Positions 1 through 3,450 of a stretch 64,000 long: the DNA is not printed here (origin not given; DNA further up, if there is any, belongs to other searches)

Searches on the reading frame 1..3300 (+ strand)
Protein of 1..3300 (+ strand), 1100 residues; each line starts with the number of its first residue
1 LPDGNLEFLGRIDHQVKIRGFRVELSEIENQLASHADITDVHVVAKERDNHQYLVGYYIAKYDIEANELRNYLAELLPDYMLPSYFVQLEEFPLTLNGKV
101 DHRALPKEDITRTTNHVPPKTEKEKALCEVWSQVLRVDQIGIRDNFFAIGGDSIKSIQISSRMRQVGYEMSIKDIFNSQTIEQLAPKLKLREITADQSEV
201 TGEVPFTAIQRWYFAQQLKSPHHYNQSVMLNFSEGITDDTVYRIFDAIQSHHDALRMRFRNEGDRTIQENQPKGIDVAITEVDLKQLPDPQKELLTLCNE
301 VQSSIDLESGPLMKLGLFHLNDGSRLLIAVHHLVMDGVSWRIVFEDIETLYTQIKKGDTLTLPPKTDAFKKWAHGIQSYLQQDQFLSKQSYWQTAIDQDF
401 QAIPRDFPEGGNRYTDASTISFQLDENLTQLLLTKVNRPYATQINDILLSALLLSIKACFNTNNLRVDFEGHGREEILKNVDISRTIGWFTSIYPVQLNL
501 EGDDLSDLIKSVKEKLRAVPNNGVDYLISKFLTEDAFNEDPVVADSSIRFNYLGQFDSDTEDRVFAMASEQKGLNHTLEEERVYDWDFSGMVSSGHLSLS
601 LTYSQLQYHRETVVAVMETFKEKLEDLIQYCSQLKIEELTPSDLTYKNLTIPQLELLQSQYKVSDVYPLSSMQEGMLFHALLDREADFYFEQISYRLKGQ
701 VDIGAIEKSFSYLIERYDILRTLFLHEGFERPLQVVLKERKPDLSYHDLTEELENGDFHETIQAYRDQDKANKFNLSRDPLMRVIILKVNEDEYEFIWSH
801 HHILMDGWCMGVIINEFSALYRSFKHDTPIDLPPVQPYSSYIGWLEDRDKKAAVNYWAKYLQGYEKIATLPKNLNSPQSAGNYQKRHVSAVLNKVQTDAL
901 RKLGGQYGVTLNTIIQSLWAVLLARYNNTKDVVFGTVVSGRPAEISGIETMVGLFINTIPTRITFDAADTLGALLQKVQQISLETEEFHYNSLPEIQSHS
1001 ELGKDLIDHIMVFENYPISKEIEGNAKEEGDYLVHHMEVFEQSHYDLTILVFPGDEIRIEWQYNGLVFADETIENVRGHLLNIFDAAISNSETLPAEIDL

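Call 44: find_homologous_proteins(query=window:1-3300:+, max_evalue=1e-50)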
Query window:1-3300:+ (1100 aa): 7102 proteins with E <= 1e-50 among 8000 candidates; the best 120 are listed.
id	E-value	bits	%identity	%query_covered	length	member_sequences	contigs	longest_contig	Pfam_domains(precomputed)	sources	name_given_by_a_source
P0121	0.0e+0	1212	46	100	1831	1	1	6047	PF00668.26,PF00550.32,PF00501.35,PF13193.13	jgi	jgi:iturin family lipopeptide synthetase B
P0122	0.0e+0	1163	44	89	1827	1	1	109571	PF00668.26,PF00550.32,PF00501.35,PF13193.13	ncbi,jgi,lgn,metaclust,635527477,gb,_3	metaclust:\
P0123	0.0e+0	1162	44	99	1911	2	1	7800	PF00668.26,PF00550.32,PF00501.35,PF13193.13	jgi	jgi:amino acid adenylation domain-containing protein/non-ribosomal peptide synthase protein (TIGR017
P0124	0.0e+0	1154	44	99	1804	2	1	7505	PF00668.26,PF00550.32,PF00501.35,PF13193.13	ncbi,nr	ncbi:MAG: amino acid adenylation domain-containing protein [Acidobacteria bacterium]|nr:amino acid a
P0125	0.0e+0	1153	44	98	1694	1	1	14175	PF00668.26,PF00550.32,PF00501.35,PF13193.13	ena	-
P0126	0.0e+0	1150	45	100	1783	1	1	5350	PF00668.26,PF00550.32,PF00501.35,PF13193.13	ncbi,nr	ncbi:MAG TPA: amino acid adenylation domain-containing protein, partial [Candidatus Kapabacteria bac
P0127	0.0e+0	1120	44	92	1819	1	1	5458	PF00668.26,PF00550.32,PF00501.35,PF13193.13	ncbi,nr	ncbi:MAG TPA: amino acid adenylation domain-containing protein, partial [Candidatus Deferrimicrobium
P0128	0.0e+0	1115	47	99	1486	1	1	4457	PF00668.26,PF00550.32,PF00501.35,PF13193.13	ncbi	ncbi:MAG: condensation domain-containing protein, partial [Bacteroidota bacterium]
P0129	0.0e+0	1113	39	90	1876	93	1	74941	PF00668.26,PF00550.32,PF00501.35,PF13193.13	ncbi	ncbi:amino acid adenylation domain-containing protein [Paenibacillus larvae]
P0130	0.0e+0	1111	43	98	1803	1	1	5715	PF00668.26,PF00550.32,PF00501.35,PF13193.13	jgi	jgi:amino acid adenylation domain-containing protein/non-ribosomal peptide synthase protein (TIGR017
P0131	0.0e+0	1110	41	99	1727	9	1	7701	PF00668.26,PF00550.32,PF00501.35,PF13193.13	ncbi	ncbi:MAG: amino acid adenylation domain-containing protein [Cyclobacteriaceae bacterium]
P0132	0.0e+0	1097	47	100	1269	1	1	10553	PF00668.26,PF00550.32,PF00501.35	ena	-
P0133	0.0e+0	1078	43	97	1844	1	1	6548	PF00668.26,PF00550.32,PF00501.35,PF13193.13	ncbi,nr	ncbi:MAG: amino acid adenylation domain-containing protein [Cytophagales bacterium]|nr:amino acid ad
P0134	0.0e+0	1069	45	98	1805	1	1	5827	PF00668.26,PF16911.11,PF00296.27,PF00550.32,PF00501.35,PF13193.13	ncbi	ncbi:MAG: MupA/Atu3671 family FMN-dependent luciferase-like monooxygenase [Bacteroidota bacterium]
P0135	0.0e+0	1069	46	98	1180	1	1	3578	PF00668.26,PF00550.32,PF00501.35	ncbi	ncbi:MAG: condensation domain-containing protein, partial [Bacteroidota bacterium]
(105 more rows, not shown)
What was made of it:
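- Tried and rejected: I ran a protein search with the first 1100 aa of the NRPS, hoping to recover the full-length protein (call 44).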
